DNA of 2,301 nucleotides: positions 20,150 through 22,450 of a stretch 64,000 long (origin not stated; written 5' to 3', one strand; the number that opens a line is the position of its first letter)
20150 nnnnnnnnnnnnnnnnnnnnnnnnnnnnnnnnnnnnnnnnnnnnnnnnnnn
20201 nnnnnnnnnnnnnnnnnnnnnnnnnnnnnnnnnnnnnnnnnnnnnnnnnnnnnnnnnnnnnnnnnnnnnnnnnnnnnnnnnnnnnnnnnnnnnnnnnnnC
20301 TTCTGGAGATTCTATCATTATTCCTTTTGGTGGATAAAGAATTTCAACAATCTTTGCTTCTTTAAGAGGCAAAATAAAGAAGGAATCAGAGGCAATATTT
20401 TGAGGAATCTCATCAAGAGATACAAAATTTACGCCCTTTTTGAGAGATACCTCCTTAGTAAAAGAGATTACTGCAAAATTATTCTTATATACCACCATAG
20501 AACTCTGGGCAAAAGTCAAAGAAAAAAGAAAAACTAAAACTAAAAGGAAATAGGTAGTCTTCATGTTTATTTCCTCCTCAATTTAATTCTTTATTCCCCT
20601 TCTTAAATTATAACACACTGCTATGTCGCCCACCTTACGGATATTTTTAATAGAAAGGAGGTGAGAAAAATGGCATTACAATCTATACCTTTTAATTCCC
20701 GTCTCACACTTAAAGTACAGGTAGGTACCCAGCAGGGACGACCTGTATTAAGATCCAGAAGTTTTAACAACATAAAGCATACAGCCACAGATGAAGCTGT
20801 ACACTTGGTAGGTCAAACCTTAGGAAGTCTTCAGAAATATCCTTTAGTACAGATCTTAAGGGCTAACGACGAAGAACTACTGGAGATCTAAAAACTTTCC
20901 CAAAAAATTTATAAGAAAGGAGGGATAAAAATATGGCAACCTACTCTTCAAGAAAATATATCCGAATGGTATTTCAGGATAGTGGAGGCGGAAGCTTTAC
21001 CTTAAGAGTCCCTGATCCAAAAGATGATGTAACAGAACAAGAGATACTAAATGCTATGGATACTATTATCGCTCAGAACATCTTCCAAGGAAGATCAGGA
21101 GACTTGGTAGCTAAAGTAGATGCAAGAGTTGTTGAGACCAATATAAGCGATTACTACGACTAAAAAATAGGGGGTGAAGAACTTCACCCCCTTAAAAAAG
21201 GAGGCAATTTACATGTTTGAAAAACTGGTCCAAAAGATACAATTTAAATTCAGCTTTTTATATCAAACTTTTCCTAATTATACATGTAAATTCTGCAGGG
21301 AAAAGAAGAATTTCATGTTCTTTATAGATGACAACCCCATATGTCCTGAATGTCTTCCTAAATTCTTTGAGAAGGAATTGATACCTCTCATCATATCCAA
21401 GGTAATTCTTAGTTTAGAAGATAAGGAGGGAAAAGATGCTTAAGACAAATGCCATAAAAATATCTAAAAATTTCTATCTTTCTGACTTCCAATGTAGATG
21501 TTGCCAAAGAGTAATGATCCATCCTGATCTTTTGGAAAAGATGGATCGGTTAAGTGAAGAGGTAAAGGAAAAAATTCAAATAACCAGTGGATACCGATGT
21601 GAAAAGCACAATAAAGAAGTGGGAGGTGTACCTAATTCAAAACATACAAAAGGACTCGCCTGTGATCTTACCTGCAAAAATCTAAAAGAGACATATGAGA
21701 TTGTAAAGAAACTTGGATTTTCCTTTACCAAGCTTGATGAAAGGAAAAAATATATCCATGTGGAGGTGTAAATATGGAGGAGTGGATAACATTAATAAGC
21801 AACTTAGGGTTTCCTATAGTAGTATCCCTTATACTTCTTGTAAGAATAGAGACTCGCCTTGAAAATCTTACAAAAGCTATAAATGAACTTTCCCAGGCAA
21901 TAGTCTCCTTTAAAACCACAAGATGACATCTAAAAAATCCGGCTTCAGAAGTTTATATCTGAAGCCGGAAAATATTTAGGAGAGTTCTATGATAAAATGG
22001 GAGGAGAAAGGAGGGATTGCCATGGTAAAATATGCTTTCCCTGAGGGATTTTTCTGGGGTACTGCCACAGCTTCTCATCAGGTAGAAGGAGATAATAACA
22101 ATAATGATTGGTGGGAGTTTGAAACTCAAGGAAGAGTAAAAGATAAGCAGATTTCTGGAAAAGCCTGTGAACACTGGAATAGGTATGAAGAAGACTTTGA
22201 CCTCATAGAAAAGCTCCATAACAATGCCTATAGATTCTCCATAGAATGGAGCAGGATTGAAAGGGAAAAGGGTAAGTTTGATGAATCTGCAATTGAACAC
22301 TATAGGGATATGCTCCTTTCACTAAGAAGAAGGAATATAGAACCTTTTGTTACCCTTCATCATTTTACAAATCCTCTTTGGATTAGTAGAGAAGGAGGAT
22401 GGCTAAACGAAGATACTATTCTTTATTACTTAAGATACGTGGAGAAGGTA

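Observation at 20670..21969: Five-gene operon of very small proteins (DUF1659, DUF2922, zinc ribbon, M15 peptidase, YvrJ), all uncharacterised as a set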

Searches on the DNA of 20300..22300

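Call 102: search_rna_families(source=window, start=20300, end=22300, threshold=evalue, max_evalue=1)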
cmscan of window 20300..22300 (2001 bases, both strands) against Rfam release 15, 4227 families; matches with E-value up to 1: 4.
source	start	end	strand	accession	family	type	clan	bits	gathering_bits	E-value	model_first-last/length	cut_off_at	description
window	21156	21262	-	RF00558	L20_leader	Cis-reg; leader;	-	25.2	58.7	0.036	1-127/127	no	Ribosomal protein L20 leader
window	21928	22044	+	RF00516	ylbH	Cis-reg; leader;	-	20.9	50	0.12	1-122/122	no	ylbH leader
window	21918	21990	-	RF00993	mir-1473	Gene; miRNA;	-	19.5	95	0.98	1-80/80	no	mir-1473 microRNA precursor family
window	20723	20830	-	RF00695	MIR398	Gene; miRNA;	-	18.3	55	0.73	1-109/109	no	MIR398 microRNA precursor family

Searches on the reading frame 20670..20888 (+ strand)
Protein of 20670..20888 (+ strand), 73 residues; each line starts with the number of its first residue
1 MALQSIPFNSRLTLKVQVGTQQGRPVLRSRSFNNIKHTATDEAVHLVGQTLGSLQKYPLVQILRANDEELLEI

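Call 3: search_protein_families(library=pfam, proteins=[window:20670-20888:+], max_evalue=1)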
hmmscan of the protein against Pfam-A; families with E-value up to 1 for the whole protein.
window:20670-20888:+ (73 aa): 1 family
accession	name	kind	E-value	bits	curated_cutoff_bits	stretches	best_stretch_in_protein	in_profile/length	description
PF07872.17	DUF1659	-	3.5e-22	78.5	24.1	1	5-71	4-71/72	Protein of unknown function (DUF1659)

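Call 4: search_protein_families(library=ncbifam, proteins=[window:20670-20888:+], max_evalue=1)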
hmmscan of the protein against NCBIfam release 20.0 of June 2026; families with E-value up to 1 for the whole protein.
window:20670-20888:+ (73 aa): 1 family
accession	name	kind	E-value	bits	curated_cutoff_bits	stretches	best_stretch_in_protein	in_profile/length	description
NF049869.1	SigS_reg_SroA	equivalog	0.091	12.7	80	1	20-44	15-39/65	sigS mRNA-stabilizing protein SroA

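Call 5: search_protein_families(library=phrogs, proteins=[window:20670-20888:+], max_evalue=0.1)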
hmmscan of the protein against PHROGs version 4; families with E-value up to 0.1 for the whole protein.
window:20670-20888:+ (73 aa): 1 family
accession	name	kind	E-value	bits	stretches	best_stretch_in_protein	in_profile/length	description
phrog_20302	-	unknown function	0.0034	18.4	1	1-51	1-52/75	-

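Call 62: search_solved_structures(query=A7, max_evalue=1)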
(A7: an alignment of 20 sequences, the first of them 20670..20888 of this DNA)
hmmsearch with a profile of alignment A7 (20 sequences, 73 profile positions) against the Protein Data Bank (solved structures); distinct sequences matched with E-value up to 1: 0.

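Call 100: search_protein_families(library=padloc, proteins=[window:20670-20888:+], max_evalue=0.01)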
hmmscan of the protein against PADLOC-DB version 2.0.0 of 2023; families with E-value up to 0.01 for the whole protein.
window:20670-20888:+ (73 aa): 0 families

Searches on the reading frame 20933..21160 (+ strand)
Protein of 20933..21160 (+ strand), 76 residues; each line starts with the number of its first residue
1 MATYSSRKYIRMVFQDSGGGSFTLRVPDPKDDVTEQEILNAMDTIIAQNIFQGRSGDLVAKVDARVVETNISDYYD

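Call 3: search_protein_families(library=pfam, proteins=[window:20933-21160:+], max_evalue=1)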
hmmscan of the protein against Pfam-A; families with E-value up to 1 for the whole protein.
window:20933-21160:+ (76 aa): 1 family
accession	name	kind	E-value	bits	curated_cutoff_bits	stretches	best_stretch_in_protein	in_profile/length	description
PF11148.14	DUF2922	-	1.6e-24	86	25.5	1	8-74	2-68/69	Protein of unknown function (DUF2922)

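Call 4: search_protein_families(library=ncbifam, proteins=[window:20933-21160:+], max_evalue=1)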
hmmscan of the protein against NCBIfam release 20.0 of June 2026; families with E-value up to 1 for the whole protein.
window:20933-21160:+ (76 aa): 0 families

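Call 5: search_protein_families(library=phrogs, proteins=[window:20933-21160:+], max_evalue=0.1)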
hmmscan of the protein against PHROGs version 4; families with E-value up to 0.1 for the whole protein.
window:20933-21160:+ (76 aa): 1 family
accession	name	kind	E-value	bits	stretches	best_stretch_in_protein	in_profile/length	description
phrog_21372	-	unknown function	8.3e-14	52.4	1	10-74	5-69/72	-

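Call 14: search_dna_similar(query=window:20933-21160:+, collection=phages, mode=protein, max_evalue=0.01, max_rows=30)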
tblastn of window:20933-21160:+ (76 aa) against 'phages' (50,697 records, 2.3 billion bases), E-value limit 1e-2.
No match.

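Call 63: search_solved_structures(query=A6, max_evalue=1)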
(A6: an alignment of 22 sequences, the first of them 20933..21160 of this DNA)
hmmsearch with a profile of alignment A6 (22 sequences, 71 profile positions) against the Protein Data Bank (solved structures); distinct sequences matched with E-value up to 1: 3.
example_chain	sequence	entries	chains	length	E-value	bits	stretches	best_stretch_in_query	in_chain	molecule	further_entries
3tj8_A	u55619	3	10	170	0.017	18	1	9-61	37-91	Urease accessory protein ureE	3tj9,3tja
3l9z_A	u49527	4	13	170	0.017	18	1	9-61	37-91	Urease accessory protein ureE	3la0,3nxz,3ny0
8grq_D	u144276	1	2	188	0.71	12.8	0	8-38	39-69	H2B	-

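Call 100: search_protein_families(library=padloc, proteins=[window:20933-21160:+], max_evalue=0.01)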
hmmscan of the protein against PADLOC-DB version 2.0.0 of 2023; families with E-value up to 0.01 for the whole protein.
window:20933-21160:+ (76 aa): 0 families

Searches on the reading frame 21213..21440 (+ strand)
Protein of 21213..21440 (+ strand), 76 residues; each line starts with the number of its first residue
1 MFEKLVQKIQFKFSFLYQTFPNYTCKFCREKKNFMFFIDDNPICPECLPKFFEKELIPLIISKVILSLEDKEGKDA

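Call 3: search_protein_families(library=pfam, proteins=[window:21213-21440:+], max_evalue=1)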
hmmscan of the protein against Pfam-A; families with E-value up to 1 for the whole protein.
window:21213-21440:+ (76 aa): 2 families
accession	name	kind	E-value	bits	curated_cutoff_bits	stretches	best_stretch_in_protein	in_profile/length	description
PF09723.15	Zn_ribbon_8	-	0.11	13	34.4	1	23-47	6-32/41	Zinc ribbon domain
PF01286.23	XPA_N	-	0.22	12.1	27.1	1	11-32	11-32/32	XPA protein N-terminal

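Call 4: search_protein_families(library=ncbifam, proteins=[window:21213-21440:+], max_evalue=1)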
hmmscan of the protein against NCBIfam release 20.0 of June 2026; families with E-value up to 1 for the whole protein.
window:21213-21440:+ (76 aa): 1 family
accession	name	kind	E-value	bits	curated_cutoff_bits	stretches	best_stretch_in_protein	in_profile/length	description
TIGR02605.1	CxxC_CxxC_SSSS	subfamily_domain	0.096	12.8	31.3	1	23-48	6-33/52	FmdB family zinc ribbon protein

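Call 5: search_protein_families(library=phrogs, proteins=[window:21213-21440:+], max_evalue=0.1)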
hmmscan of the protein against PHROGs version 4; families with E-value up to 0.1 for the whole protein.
window:21213-21440:+ (76 aa): 1 family
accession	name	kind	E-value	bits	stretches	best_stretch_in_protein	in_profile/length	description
phrog_888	-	unknown function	0.0031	18.3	1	22-71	7-60/271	-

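Call 12: find_homologous_proteins(query=window:21213-21440:+)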
Query window:21213-21440:+ (76 aa): 7 proteins with E <= 0.001 among 7 candidates.
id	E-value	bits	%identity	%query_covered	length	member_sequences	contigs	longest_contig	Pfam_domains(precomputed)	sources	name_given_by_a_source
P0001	3.3e-43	162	100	100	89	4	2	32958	-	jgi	-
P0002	1.5e-33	132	78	96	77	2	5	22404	-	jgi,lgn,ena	jgi:hypothetical protein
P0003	2.6e-33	131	79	100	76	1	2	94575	-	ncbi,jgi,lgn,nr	ncbi:MAG: hypothetical protein CBR30_06300 [Dictyoglomus sp. NZ13-RE01]|nr:MAG: hypothetical protein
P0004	4.0e-33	130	79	100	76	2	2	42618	-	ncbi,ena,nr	ncbi:MAG: hypothetical protein ACPLKX_05155 [Dictyoglomaceae bacterium]|nr:MAG: hypothetical protein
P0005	3.8e-32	127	76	100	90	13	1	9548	-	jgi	jgi:hypothetical protein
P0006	1.9e-30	122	71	100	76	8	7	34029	-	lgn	-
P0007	1.0e-18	85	100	55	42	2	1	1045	-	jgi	-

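Call 30: search_protein_representatives(alignment_id=A2)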
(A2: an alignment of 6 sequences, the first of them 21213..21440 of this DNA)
Query: 6 sequences, 76 profile positions. Proteins with E-value up to 0.001 (for the whole library): 2; up to 1e-10: 1; up to 1e-30: 1. The best 2 are listed.
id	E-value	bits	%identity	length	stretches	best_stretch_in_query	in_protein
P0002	5.0e-42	158.0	-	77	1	1-75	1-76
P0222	7.3e-08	48.5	-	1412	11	21-45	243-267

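Call 68: predict_structure(alignment_id=A2)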
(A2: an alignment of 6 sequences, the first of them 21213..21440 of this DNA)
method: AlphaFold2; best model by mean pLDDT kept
length: 76 residues; sequences in the alignment: 6
mean_pLDDT: 67.4   pTM: 0.52
mean pLDDT of the five models: 67.4, 66.0, 65.4, 63.3, 62.1
residues with pLDDT >= 90: 0; 70-90: 39; 50-70: 26; < 50: 11
segments of 3 or more residues with pLDDT < 50: 1-3, 73-76
pLDDT, mean of each block of 10 residues (from residue 1): 49 52 81 77 85 78 65 43
secondary structure, 60 per line:
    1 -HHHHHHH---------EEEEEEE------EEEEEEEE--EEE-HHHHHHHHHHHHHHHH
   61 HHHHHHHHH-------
elements in order: H2-8 E18-24 E31-38 E41-43 H45-69

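Call 100: search_protein_families(library=padloc, proteins=[window:21213-21440:+], max_evalue=0.01)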
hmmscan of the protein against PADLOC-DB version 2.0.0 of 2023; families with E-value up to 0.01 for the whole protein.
window:21213-21440:+ (76 aa): 0 families

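Call 104: fold_search(model_id=the predicted structure, library=pdb)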
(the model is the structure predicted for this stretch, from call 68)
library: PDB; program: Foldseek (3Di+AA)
matches with E <= 10: 97; with E <= 0.001: 0
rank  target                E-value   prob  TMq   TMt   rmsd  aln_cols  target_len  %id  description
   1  2cuq_MODEL_1_A        1.6e+00  0.47  0.35  0.34   1.8        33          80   21  Solution Structure of Second Lim Domain from Human Skeletal Muscle Lim-Protein 2 (released 2005-11-27)
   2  7lbm_a                1.6e+00  0.15  0.27  0.08   4.0        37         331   19  Structure of the human Mediator-bound transcription pre-initiation complex (released 2021-03-24)
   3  6nmi_E                1.6e+00  0.15  0.27  0.07   4.0        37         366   19  Cryo-EM structure of the human TFIIH core complex (released 2019-03-13)
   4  7uaj_B                1.6e+00  0.08  0.27  0.05  10.3        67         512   18  Crystal structure of apo HPV16 E6 (released 2023-03-15)
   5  5o85_D                1.7e+00  0.13  0.27  0.36   4.6        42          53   21  p34-p44 complex (released 2017-10-18)
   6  8t75_D                1.9e+00  0.47  0.39  0.23   1.5        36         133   19  Crystal Structure of KRAS4a (GMPPNP) in complex with RAF1 (RBD-CRD) (released 2024-02-14)
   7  9jta_C                1.9e+00  0.30  0.36  0.48   2.7        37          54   24  Crystal structure of RNF213 RING domain bound to IpaH1.4 LRR domain (released 2025-05-07)
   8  1x62_MODEL_1_A        1.9e+00  0.28  0.31  0.30   2.0        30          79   23  Solution structure of the LIM domain of carboxyl terminal LIM domain protein 1 (released 2005-11-17)
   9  2xjy_A                2.1e+00  0.44  0.35  0.21   2.0        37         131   16  Crystal structure of the LMO2:LDB1-LID complex, P21 crystal form (released 2010-07-21)
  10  9y6s_4L               2.1e+00  0.35  0.32  0.20   1.6        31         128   16  96-nm repeat of the Leishmania tarentolae doublet microtubule (released 2025-12-17)
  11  2ecy_MODEL_1_A        2.1e+00  0.20  0.35  0.39   3.7        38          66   13  Solution structure of the Zinc finger, C3HC4 type (RING finger)" domain of TNF receptor-associated factor 3 (released 2008-02-26)
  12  1x61_MODEL_1_A        2.2e+00  0.38  0.36  0.38   1.5        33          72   18  Solution structure of the first LIM domain of thyroid receptor interacting protein 6 (TRIP6) (released 2005-11-17)
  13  7dg2_A                2.4e+00  0.38  0.38  0.13   1.9        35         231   23  Nse1-Nse3-Nse4 complex (released 2021-05-26)
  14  7vgq_B                2.4e+00  0.28  0.34  0.50   2.9        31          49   22  Cryo-EM structure of Machupo virus polymerase L in complex with matrix protein Z (released 2021-09-29)
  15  2egq_MODEL_1_A        2.4e+00  0.20  0.29  0.29   2.1        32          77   28  Solution structure of the fourth LIM domain from human four and a half LIM domains 1 (released 2007-09-04)
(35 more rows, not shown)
